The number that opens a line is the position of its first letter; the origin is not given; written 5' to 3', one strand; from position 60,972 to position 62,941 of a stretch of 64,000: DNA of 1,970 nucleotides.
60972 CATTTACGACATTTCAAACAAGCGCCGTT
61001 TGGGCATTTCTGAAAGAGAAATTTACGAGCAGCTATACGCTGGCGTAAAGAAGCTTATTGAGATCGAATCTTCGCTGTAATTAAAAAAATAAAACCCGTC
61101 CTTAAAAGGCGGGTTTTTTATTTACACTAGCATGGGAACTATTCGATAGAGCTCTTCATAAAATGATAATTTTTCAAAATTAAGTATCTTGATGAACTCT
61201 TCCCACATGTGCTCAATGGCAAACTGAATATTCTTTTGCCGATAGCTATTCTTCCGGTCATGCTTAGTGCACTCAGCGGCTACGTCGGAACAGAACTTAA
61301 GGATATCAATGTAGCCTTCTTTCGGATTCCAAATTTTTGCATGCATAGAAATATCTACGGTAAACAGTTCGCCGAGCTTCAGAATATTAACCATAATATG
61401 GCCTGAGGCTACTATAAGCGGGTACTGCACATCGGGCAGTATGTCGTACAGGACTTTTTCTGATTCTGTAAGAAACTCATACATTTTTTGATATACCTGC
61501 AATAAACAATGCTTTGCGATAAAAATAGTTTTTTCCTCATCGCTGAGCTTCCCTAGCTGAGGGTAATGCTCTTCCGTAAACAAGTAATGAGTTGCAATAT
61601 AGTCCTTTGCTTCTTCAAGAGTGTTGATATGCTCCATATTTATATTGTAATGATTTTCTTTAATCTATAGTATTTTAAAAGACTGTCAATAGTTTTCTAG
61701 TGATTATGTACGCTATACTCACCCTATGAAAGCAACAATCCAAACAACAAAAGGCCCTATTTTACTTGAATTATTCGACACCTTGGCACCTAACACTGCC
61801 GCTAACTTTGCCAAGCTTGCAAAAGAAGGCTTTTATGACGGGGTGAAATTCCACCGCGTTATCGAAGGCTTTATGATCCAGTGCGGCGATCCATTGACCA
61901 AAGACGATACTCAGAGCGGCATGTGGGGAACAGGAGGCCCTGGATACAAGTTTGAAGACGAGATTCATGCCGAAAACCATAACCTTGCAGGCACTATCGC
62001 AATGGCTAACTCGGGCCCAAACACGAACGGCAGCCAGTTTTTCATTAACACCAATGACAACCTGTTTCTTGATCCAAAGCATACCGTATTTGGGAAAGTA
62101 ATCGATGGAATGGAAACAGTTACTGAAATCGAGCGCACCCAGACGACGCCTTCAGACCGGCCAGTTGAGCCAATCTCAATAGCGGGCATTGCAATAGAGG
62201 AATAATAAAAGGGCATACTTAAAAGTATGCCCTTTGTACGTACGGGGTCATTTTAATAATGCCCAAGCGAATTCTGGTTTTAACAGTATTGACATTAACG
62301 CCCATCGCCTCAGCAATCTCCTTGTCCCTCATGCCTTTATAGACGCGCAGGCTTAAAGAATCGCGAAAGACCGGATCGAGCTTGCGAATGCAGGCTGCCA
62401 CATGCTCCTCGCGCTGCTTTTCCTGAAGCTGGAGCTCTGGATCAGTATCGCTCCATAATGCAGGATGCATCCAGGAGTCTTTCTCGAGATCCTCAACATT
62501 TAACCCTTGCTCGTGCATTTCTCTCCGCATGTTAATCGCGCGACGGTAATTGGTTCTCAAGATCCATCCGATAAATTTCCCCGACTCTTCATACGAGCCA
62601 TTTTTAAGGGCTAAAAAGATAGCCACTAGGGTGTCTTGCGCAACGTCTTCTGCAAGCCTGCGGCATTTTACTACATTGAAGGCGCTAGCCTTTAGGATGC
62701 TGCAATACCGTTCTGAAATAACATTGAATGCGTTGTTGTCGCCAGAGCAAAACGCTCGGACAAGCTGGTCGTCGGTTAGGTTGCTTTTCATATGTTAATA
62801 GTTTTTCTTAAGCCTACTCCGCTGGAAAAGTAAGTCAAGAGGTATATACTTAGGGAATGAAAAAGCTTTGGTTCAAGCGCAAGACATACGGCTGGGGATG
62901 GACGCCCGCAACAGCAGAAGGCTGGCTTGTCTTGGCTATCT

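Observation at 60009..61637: Animal-type arginine kinase on a low-GC islet with its own promoter and terminator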

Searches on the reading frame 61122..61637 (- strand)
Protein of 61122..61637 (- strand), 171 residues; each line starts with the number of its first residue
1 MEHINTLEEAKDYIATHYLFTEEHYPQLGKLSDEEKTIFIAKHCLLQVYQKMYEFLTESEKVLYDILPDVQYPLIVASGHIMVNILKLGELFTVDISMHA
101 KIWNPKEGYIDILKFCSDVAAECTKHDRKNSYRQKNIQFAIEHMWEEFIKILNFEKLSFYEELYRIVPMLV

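Call 3: search_protein_families(library=pfam, proteins=[window:61122-61637:-])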
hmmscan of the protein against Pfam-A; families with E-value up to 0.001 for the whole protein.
window:61122-61637:- (171 aa): 0 families

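Call 4: search_protein_families(library=ncbifam, proteins=[window:61122-61637:-], max_evalue=0.01)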
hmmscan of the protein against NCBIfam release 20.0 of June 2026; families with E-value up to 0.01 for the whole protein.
window:61122-61637:- (171 aa): 0 families

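Call 28: find_homologous_proteins(query=window:61122-61637:-)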
Query window:61122-61637:- (171 aa): 2 proteins with E <= 0.001 among 41 candidates.
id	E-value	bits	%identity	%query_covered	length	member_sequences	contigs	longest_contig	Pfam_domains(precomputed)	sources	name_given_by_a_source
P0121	1.4e-109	381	100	100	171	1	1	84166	-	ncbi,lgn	ncbi:MAG: hypothetical protein V4478_00995 [Patescibacteria group bacterium]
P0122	2.8e-45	172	46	100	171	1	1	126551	-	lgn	-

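Call 29: find_encoding_contigs(protein=P0122, flank=8000, max_places=2)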
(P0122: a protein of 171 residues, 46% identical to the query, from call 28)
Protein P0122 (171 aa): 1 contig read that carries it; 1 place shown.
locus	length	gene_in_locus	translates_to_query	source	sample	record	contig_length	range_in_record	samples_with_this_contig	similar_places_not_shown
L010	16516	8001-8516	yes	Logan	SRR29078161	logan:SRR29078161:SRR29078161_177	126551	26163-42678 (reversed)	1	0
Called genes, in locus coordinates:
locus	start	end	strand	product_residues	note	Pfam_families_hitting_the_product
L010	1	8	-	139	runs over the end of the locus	PF00261:Tropomyosin, PF23991:DUF7310 (faint)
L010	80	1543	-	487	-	PF01336:tRNA_anti-codon, PF00152:tRNA-synt_2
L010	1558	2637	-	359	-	PF00226:DnaJ, PF01556:DnaJ_C, PF00684:DnaJ_CXXCXGXG, PF15777:Anti-TRAP (faint)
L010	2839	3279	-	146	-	-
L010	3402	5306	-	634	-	PF00012:HSP70, PF06723:MreB_Mbl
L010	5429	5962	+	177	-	PF20803:PaaX_M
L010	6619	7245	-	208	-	PF01025:GrpE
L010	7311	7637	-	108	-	-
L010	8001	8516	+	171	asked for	-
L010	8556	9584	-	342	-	PF02807:ATP-gua_PtransN, PF00217:ATP-gua_Ptrans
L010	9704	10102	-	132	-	PF00380:Ribosomal_S9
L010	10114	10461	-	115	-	PF00572:Ribosomal_L13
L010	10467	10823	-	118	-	PF01196:Ribosomal_L17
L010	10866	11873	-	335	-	PF01193:RNA_pol_L, PF01000:RNA_pol_A_bac, PF03118:RNA_pol_A_CTD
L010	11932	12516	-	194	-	PF00163:Ribosomal_S4, PF01479:S4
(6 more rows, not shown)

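Call 30: find_encoding_contigs(protein=P0121, flank=10000, max_places=2)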
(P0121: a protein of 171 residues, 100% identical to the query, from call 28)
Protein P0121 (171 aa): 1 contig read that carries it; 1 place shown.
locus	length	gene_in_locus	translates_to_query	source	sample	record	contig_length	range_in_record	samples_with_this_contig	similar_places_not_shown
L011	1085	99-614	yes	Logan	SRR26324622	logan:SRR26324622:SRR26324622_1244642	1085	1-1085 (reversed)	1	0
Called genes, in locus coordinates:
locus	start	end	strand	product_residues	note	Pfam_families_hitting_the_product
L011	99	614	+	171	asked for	-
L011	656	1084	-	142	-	?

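Call 47: search_protein_families(library=phrogs, proteins=[window:61122-61637:-, P0122], max_evalue=0.1)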
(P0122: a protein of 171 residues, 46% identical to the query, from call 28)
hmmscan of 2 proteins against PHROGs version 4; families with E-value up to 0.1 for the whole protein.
window:61122-61637:- (171 aa): 1 family
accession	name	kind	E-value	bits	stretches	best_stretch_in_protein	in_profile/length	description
phrog_176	-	connector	0.0027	18.8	1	43-133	4-98/131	tail terminator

P0122 (171 aa): 0 families

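Call 48: search_solved_structures(query=A1, max_evalue=10)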
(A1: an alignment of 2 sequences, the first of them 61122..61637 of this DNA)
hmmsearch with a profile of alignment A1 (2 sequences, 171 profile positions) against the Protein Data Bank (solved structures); distinct sequences matched with E-value up to 10: 1.
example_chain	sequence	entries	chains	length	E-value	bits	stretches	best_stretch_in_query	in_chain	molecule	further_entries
1yqh_A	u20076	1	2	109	0.45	13.8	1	52-110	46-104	IG hypothetical 16092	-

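Call 51: predict_structure(alignment_id=A1)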
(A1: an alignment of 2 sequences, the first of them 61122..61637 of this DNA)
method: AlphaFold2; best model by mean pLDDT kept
length: 171 residues; sequences in the alignment: 2
mean_pLDDT: 51.2   pTM: 0.44
mean pLDDT of the five models: 51.2, 43.6, 43.1, 40.8, 40.0
residues with pLDDT >= 90: 0; 70-90: 6; 50-70: 88; < 50: 77
segments of 3 or more residues with pLDDT < 50: 14-19, 62-71, 98-138, 155-171
pLDDT, mean of each block of 10 residues (from residue 1): 54 49 64 67 60 60 48 59 62 52 34 38 37 43 57 49 41 34
secondary structure, 60 per line:
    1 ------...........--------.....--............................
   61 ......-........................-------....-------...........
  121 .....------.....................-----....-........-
elements in order: H7-17 H26-30 H33-66 H68-91 H99-102 H110-125 H132-152 H158-161 H163-170

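Call 71: find_homologous_proteins(query=A5, max_evalue=0.01)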
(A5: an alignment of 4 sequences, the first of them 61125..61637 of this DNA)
Query A5 (4 sequences) (171 aa, profile of the alignment): 8 proteins with E <= 0.01 among 954 candidates.
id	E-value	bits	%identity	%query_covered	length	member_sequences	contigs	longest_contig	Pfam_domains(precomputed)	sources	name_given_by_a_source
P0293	4.4e-85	302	50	100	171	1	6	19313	-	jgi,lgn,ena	-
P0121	8.6e-85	301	100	100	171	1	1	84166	-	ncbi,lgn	ncbi:MAG: hypothetical protein V4478_00995 [Patescibacteria group bacterium]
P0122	1.3e-82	294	46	100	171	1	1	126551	-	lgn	-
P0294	5.3e-81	289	40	100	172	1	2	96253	-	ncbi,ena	-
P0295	8.2e-71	255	49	100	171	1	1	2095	-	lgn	-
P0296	1.9e-70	254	37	100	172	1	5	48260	-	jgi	jgi:hypothetical protein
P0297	2.4e-68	247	50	100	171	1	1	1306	-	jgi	jgi:hypothetical protein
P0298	1.1e-44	170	43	64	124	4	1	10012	-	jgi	jgi:hypothetical protein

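Call 72: find_encoding_contigs(protein=P0293, flank=4000, max_places=2)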
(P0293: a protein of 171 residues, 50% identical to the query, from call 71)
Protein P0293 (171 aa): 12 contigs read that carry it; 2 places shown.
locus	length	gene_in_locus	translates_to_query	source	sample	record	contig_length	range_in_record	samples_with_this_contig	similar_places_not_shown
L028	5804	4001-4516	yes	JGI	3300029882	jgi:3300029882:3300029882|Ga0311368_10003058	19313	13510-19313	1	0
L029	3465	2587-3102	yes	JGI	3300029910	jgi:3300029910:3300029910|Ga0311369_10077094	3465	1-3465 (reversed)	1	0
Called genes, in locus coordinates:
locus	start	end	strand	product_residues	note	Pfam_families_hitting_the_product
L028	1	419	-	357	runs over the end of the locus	PF00226:DnaJ, PF01556:DnaJ_C, PF00684:DnaJ_CXXCXGXG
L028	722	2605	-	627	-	PF00012:HSP70, PF06723:MreB_Mbl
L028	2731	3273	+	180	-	PF20803:PaaX_M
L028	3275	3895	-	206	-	PF01025:GrpE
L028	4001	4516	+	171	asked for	-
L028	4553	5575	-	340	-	PF02807:ATP-gua_PtransN, PF00217:ATP-gua_Ptrans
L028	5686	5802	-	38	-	?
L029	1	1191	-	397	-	?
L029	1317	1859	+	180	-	PF20803:PaaX_M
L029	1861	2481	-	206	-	PF01025:GrpE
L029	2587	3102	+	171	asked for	-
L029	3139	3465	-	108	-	?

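Call 73: find_encoding_contigs(protein=P0296, flank=4000, max_places=2)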
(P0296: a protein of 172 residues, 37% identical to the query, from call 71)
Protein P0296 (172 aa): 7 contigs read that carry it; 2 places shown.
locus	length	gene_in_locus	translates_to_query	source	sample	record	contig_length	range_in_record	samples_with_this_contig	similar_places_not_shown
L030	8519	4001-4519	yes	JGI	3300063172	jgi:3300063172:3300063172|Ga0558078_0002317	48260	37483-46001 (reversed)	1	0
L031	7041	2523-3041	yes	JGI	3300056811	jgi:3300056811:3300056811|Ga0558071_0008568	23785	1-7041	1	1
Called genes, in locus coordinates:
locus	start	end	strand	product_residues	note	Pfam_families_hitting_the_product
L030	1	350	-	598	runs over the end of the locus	PF00009:GTP_EFTU, PF01926:MMR_HSR1, PF22042:EF-G_D2, PF03144:GTP_EFTU_D2, PF00679:EFG_C, PF21018:BipA_C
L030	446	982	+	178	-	-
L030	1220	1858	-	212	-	PF01797:Y1_Tnp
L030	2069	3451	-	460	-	PF00270:DEAD, PF04851:ResIII, PF00271:Helicase_C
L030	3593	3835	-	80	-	-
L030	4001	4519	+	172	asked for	-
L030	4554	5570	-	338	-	PF02807:ATP-gua_PtransN, PF00217:ATP-gua_Ptrans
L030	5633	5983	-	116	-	PF03372:Exo_endo_phos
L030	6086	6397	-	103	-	-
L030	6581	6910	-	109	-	-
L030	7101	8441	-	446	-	PF00117:GATase, PF07722:Peptidase_C26, PF01909:NTP_transf_2 (weak), PF18765:Polbeta (faint)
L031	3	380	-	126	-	?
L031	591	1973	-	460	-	PF00270:DEAD, PF04851:ResIII, PF00271:Helicase_C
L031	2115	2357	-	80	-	-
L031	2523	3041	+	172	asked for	-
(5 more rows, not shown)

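Call 74: find_encoding_contigs(protein=P0298, flank=4000, max_places=2)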
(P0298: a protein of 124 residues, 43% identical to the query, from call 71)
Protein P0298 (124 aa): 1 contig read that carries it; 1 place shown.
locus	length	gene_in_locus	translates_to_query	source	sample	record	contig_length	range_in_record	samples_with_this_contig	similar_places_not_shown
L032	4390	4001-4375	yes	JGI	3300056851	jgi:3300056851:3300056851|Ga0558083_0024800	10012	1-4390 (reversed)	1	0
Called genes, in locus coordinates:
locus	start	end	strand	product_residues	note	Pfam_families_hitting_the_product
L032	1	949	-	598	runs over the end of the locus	PF00009:GTP_EFTU, PF01926:MMR_HSR1, PF22042:EF-G_D2, PF03144:GTP_EFTU_D2, PF00679:EFG_C, PF21018:BipA_C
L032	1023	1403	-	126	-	-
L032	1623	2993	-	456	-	PF00270:DEAD, PF04851:ResIII, PF00271:Helicase_C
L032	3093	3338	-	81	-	PF09851:SHOCT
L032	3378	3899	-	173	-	PF09335:VTT_dom (weak)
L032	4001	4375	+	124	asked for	-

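Call 78: search_solved_structures(query=A6, max_evalue=10)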
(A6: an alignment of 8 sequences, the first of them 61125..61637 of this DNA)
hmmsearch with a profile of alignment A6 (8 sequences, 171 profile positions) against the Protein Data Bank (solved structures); distinct sequences matched with E-value up to 10: 1.
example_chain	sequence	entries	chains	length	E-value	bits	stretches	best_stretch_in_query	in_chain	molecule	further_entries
1yqh_A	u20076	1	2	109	0.12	15.6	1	51-110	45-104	IG hypothetical 16092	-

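Call 79: search_protein_families(library=pfam, alignment_id=A6, max_evalue=1)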
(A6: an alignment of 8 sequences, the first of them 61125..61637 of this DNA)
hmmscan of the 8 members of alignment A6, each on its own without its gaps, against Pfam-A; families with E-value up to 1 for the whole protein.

A. member 1, window:61125-61637:- (171 aa): 0 families

B. families by the number of members that match (of 8 scanned): 3 families
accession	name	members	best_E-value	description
PF16201.10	NopRA1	1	0.042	Nucleolar pre-ribosomal-associated protein 1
PF14594.13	Sipho_Gp37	1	0.049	Siphovirus ReqiPepy6 Gp37-like protein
PF22196.1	HdrB-like_C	1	0.11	HdrB-like C-terminal domain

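Call 84: predict_structure(alignment_id=A6)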
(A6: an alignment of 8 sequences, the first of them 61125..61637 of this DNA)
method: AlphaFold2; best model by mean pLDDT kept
length: 171 residues; sequences in the alignment: 8
mean_pLDDT: 44.5   pTM: 0.31
mean pLDDT of the five models: 44.5, 43.2, 40.3, 38.0, 37.5
residues with pLDDT >= 90: 0; 70-90: 3; 50-70: 27; < 50: 141
segments of 3 or more residues with pLDDT < 50: 1-19, 48-50, 56-80, 83-171
pLDDT, mean of each block of 10 residues (from residue 1): 43 45 65 60 50 47 38 45 48 42 35 42 38 38 42 41 41 31
secondary structure, 60 per line:
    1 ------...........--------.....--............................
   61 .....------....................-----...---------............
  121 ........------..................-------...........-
elements in order: H7-17 H26-30 H33-65 H72-91 H109-128 H135-152 H160-170

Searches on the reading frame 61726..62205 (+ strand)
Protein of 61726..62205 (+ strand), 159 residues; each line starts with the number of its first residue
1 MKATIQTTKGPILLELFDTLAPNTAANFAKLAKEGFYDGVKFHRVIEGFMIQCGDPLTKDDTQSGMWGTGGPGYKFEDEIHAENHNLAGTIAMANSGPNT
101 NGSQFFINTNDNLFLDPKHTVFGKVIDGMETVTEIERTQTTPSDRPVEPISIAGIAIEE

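Call 3: search_protein_families(library=pfam, proteins=[window:61726-62205:+])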
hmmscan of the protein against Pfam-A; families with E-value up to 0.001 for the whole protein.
window:61726-62205:+ (159 aa): 1 family
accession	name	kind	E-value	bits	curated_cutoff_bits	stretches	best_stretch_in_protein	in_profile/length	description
PF00160.26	Pro_isomerase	-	2.4e-51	174.6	21.7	1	4-154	3-156/159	Cyclophilin type peptidyl-prolyl cis-trans isomerase/CLD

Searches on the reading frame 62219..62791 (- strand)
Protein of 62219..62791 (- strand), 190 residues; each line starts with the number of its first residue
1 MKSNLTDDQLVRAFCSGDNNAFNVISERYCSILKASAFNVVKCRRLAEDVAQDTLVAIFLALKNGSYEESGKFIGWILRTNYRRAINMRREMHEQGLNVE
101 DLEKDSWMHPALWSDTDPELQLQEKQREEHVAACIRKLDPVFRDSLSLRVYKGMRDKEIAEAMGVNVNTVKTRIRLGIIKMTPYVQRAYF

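Call 3: search_protein_families(library=pfam, proteins=[window:62219-62791:-])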
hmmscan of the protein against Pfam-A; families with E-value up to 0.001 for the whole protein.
window:62219-62791:- (190 aa): 4 families
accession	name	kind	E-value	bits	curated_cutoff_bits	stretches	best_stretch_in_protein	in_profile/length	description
PF08281.18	Sigma70_r4_2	-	2.2e-10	40.5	25.7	1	132-179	5-52/54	Sigma-70, region 4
PF04542.20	Sigma70_r2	-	2.7e-06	27.5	24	1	28-90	4-66/71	Sigma-70 region 2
PF07638.17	Sigma70_ECF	-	9.2e-05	22.9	21.1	1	10-176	7-174/185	ECF sigma factor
PF04545.22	Sigma70_r4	-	0.00015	21.7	24.1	1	135-177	2-44/50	Sigma-70, region 4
